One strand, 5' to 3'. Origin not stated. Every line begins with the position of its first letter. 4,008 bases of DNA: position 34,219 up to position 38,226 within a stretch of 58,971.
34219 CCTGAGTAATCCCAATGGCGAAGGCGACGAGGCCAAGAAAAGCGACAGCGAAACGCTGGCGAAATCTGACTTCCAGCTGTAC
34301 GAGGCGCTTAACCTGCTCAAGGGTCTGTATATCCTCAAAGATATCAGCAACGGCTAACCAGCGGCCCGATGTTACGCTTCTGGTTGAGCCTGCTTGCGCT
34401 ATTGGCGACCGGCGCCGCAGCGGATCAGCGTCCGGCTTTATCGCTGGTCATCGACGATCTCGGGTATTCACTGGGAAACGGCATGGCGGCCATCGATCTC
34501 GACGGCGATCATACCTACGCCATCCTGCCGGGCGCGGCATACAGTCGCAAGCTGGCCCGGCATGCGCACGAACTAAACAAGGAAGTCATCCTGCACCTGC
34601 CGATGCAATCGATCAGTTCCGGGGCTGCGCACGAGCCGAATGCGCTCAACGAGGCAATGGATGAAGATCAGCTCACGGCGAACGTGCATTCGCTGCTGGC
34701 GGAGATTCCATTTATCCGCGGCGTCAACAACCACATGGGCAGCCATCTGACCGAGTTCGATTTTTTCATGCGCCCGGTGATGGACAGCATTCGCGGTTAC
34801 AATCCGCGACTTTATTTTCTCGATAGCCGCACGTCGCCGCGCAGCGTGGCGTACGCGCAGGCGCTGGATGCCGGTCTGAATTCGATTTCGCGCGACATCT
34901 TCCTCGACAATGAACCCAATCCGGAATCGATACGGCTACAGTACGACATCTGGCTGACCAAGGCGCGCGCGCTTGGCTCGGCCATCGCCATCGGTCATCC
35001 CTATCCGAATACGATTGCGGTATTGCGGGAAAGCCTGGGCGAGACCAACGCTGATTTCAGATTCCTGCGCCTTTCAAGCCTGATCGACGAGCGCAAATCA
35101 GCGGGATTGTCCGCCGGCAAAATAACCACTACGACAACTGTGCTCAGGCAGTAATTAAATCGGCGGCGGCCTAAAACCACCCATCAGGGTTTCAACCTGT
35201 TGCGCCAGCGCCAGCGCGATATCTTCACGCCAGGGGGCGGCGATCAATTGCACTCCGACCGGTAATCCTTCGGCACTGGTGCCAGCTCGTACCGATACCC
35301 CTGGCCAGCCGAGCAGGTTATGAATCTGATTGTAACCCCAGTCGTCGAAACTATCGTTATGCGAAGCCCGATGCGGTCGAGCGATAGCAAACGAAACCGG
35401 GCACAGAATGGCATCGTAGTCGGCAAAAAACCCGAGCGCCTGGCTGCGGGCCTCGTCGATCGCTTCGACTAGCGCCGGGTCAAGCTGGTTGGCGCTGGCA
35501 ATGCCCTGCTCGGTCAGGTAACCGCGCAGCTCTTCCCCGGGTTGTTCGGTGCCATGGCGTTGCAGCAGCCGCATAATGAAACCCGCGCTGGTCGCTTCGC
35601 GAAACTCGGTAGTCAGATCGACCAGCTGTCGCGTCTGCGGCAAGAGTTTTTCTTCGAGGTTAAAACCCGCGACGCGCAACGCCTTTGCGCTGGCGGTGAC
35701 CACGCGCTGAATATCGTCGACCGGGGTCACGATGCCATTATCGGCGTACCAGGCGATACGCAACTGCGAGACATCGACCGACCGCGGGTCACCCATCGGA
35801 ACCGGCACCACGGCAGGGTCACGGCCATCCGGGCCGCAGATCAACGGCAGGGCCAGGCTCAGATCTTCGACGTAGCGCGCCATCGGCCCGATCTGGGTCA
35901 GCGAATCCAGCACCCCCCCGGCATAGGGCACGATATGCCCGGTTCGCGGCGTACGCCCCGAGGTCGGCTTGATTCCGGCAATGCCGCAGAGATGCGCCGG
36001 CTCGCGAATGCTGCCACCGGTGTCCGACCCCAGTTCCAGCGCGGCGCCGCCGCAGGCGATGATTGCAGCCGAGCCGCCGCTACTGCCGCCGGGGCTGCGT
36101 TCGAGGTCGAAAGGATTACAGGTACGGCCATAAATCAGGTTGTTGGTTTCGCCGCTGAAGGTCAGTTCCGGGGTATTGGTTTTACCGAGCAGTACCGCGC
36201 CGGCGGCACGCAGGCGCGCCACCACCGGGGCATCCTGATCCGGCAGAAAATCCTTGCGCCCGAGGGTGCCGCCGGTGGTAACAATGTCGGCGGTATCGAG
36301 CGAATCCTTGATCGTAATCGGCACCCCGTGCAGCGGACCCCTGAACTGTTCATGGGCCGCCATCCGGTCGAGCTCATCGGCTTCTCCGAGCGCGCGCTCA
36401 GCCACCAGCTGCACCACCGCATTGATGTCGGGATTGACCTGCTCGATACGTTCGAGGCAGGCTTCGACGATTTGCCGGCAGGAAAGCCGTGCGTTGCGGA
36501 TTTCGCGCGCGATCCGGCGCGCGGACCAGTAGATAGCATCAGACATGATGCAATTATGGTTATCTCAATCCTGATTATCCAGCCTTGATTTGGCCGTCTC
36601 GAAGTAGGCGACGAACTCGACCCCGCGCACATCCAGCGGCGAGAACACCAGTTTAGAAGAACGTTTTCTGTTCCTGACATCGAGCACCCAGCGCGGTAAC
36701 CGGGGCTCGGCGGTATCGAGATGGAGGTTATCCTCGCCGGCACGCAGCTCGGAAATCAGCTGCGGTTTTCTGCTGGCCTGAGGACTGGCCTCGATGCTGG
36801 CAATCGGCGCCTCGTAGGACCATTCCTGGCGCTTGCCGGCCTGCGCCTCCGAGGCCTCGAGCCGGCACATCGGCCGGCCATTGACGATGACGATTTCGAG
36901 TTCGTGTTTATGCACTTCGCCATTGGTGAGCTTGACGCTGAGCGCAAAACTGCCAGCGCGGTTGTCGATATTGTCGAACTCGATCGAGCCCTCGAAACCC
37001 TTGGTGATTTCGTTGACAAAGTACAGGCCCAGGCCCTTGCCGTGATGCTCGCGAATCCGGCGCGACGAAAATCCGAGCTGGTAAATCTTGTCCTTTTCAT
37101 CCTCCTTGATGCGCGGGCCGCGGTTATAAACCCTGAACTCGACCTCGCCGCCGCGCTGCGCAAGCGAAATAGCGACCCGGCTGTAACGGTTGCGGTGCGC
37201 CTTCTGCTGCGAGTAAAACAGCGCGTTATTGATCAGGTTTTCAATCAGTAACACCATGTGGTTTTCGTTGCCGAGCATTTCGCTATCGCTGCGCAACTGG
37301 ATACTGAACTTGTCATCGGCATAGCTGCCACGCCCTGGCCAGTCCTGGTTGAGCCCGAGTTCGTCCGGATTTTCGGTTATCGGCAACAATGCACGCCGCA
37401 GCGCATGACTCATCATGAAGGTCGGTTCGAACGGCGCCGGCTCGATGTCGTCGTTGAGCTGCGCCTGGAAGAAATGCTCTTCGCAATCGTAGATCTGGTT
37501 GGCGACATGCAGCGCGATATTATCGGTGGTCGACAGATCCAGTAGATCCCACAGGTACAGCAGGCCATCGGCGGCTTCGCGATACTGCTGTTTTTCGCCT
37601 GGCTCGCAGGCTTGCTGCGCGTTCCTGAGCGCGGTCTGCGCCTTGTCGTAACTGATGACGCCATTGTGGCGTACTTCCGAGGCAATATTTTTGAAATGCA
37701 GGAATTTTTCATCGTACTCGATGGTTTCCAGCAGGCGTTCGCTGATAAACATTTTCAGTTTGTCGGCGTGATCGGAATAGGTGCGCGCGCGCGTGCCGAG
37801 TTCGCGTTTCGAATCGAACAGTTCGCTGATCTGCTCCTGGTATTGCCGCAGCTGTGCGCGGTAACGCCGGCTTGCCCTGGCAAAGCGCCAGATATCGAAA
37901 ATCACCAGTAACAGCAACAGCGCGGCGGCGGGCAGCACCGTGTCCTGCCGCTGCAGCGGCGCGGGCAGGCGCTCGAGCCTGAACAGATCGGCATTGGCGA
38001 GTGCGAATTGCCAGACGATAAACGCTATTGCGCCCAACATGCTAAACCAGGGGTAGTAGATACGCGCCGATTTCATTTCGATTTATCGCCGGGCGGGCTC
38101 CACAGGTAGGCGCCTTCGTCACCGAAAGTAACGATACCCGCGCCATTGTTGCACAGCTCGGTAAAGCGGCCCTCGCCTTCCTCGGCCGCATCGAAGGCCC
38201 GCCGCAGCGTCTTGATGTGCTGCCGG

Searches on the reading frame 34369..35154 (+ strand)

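Call 3: search_protein_families(library=pfam, proteins=[window:34369-35154:+], max_evalue=0.1)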
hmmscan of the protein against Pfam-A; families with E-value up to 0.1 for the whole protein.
window:34369-35154:+ (261 aa): 1 family
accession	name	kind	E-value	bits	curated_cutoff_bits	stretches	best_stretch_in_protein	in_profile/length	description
PF04748.18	Polysacc_deac_2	-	1.7e-61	207.5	27.5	1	26-238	1-211/212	Divergent polysaccharide deacetylase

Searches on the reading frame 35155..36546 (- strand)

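Call 3: search_protein_families(library=pfam, proteins=[window:35155-36546:-], max_evalue=0.1)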
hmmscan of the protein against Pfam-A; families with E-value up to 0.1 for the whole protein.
window:35155-36546:- (463 aa): 1 family
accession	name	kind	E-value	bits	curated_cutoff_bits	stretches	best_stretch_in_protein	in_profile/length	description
PF01425.27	Amidase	-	6.5e-108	362.1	27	1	26-442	2-442/445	Amidase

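Call 4: search_protein_families(library=padloc, proteins=[window:35155-36546:-], max_evalue=0.1)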
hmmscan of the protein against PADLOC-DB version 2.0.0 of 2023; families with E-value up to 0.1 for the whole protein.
window:35155-36546:- (463 aa): 0 families

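Call 5: search_protein_families(library=ncbifam, proteins=[window:35155-36546:-], max_evalue=0.1)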
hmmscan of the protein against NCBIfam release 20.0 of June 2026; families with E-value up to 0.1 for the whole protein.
window:35155-36546:- (463 aa): 26 families (the best 25 are shown)
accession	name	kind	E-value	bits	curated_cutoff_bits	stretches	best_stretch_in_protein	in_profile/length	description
NF005687.0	PRK07487.1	subfamily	8.9e-103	344.6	428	1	6-455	7-456/468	amidase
NF004816.0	PRK06170.1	equivalog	1.3e-91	307.7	503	1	3-462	8-489/493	amidase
NF004815.0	PRK06169.1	equivalog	8.4e-84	281.8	506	1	3-455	6-459/471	amidase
NF005686.0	PRK07486.1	subfamily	1.3e-78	264.8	465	1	5-453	12-471/486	amidase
NF006631.0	PRK09201.1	equivalog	4.4e-75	253.2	461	2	7-292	7-291/466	AtzE family amidohydrolase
TIGR02715.1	amido_AtzE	subfamily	7.9e-72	242.6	425.75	2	11-292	4-284/452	AtzE family amidohydrolase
TIGR00132.1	gatA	equivalog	2.3e-71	241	481.1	2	15-306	4-290/466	Asp-tRNA(Asn)/Glu-tRNA(Gln) amidotransferase subunit GatA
NF005450.0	PRK07042.1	equivalog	5.9e-71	239.3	458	1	7-460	7-457/464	amidase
NF005688.0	PRK07488.1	equivalog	2.8e-70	237.5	532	1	7-460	11-471/474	indoleacetamide hydrolase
NF004717.0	PRK06061.1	equivalog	1.4e-65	221.8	498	1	12-454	22-466/483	amidase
NF009119.0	PRK12470.1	equivalog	2.1e-63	214.9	498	1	8-453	10-450/462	amidase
NF006006.0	PRK08137.1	equivalog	1.8e-58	198.6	534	2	12-248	39-278/529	amidase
NF005460.0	PRK07056.1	subfamily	2e-55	188.6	447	1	11-455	12-453/457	amidase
NF004766.0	PRK06102.1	equivalog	2.5e-50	171.9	559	2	8-314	9-302/455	amidase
NF005899.0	PRK07869.1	equivalog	1.2e-49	169.4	418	1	9-453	17-460/471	amidase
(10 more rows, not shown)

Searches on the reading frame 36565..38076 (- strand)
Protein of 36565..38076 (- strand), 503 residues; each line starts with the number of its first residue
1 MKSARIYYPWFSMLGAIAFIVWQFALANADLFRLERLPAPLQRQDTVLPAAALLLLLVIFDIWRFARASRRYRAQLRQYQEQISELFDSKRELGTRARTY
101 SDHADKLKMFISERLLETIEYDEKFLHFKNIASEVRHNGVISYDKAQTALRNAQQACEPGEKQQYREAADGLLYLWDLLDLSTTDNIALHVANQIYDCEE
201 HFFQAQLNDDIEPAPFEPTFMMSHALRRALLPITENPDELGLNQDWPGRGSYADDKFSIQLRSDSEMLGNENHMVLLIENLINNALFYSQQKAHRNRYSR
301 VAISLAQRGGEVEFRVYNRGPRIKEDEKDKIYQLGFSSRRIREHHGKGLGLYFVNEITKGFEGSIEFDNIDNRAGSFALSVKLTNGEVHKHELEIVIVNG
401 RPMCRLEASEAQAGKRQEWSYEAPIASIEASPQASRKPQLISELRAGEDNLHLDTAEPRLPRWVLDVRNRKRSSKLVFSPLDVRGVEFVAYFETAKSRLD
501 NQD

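Call 3: search_protein_families(library=pfam, proteins=[window:36565-38076:-], max_evalue=0.1)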
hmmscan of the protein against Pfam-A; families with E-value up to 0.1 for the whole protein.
window:36565-38076:- (503 aa): 3 families
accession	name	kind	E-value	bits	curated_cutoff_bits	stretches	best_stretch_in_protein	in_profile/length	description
PF02518.31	HATPase_c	-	2.5e-13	50.9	26.4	1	269-381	1-107/111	Histidine kinase-, DNA gyrase B-, and HSP90-like ATPase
PF14501.12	HATPase_c_5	-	0.0024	18.2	22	1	274-382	6-100/102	GHKL domain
PF13581.12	HATPase_c_2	-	0.004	17.6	27.4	1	273-360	31-111/127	Histidine kinase-like ATPase domain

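Call 4: search_protein_families(library=padloc, proteins=[window:36565-38076:-], max_evalue=0.1)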
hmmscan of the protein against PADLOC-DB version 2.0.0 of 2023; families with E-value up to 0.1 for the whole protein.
window:36565-38076:- (503 aa): 2 families
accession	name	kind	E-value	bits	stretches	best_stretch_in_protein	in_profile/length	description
PDLC04647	PDC-M43B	-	1.8e-06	25.2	1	282-370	236-320/347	-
PDLC04650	PDC-M43B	-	0.036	11.3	1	309-374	258-325/344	-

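Call 5: search_protein_families(library=ncbifam, proteins=[window:36565-38076:-], max_evalue=0.1)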
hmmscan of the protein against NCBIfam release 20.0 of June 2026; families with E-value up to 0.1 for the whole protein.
window:36565-38076:- (503 aa): 54 families (the best 25 are shown)
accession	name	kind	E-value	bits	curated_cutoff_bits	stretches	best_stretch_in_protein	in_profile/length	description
NF008312.0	PRK11100.1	equivalog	8.5e-13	47.9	356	1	258-379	354-470/477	two-component system sensor histidine kinase CreC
NF008298.1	PRK11086.1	subfamily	6.1e-11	41.4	520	1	272-381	422-523/529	DcuS/MalK family sensor histidine kinase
TIGR03785.1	marine_sort_HK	equivalog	4.6e-10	38.4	612.2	1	252-375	575-695/703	proteobacterial dedicated sortase system histidine kinase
NF033091.0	HK_VanS_ACDEFG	equivalog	6.6e-10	38.6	400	1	256-373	172-285/293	vancomycin resistance histidine kinase VanS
NF008025.0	PRK10755.1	equivalog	2.2e-09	36.5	314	1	261-379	241-351/362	two-component system sensor histidine kinase PmrB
NF007898.0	PRK10604.1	equivalog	3.7e-09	36.3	478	1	258-381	303-421/433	two-component system sensor histidine kinase RstB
TIGR01386.1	cztS_silS_copS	subfamily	5.1e-09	35.6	292.55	1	255-381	335-456/457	heavy metal sensor histidine kinase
NF046044.1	PnpS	equivalog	5.3e-09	35.6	400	1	257-377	269-385/390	two-component system histidine kinase PnpS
NF041735.1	hist_kin_RppB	equivalog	9.6e-09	34.5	400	1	258-379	318-435/438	two-component system sensor histidine kinase RppB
TIGR02966.1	phoR_proteo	equivalog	3e-08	33.1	334.2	1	255-368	211-320/333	phosphate regulon sensor histidine kinase PhoR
NF007004.0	PRK09467.1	equivalog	1.2e-07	31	415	1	276-371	337-424/440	two-component system sensor histidine kinase EnvZ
NF041832.1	near_NosP_CTERM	subfamily_domain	2.3e-07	30.3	400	1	276-389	123-231/370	NahK/ErcS family hybrid sensor histidine kinase/response regulator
NF008077.0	PRK10815.1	equivalog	4.7e-07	28.9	497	1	258-369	365-466/488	two-component system sensor histidine kinase PhoQ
NF038334.1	malate_HK_MalK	exception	6.9e-07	28.3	800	1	273-383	423-525/533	malate sensor histidine kinase MalK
NF007007.0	PRK09470.1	equivalog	7.5e-07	28.4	486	1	264-368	345-444/463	envelope stress sensor histidine kinase CpxA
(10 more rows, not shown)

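Call 79: find_related_loci(query=A6, collection=metagenome_contigs, flank=6000)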
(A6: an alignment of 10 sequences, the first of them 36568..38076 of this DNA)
Query A6 (503 aa) in metagenome_contigs; peptide patterns used: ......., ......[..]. (x = any residue, [..] = any of these).
600 stretches matched a pattern (row limit reached: there are more); 162 encode a relative of the query (tblastn E <= 1e-3); the best 80 are kept; 80 distinct loci.
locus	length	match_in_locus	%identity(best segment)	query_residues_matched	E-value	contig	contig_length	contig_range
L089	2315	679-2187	88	1-503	0e+0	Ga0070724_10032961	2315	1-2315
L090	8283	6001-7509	84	1-503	0e+0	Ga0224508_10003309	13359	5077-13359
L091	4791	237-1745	84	1-503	0e+0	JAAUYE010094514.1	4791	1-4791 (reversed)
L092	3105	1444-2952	86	1-503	0e+0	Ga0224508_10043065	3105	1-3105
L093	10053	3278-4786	81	1-503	0e+0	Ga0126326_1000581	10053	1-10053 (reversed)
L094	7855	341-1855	81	1-503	0e+0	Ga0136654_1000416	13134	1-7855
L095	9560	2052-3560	81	1-503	0e+0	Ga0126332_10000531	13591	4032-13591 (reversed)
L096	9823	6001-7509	82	1-503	0e+0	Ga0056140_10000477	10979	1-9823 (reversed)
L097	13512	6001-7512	77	1-503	0e+0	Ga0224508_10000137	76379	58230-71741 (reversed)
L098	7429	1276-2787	77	1-503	0e+0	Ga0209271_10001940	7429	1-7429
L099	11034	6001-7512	77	1-503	0e+0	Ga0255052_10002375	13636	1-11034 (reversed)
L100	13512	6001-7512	77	1-503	0e+0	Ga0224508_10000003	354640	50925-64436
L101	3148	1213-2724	75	1-503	0e+0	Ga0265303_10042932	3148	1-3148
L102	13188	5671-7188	75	1-502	0e+0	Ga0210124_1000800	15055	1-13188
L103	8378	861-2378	75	1-502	0e+0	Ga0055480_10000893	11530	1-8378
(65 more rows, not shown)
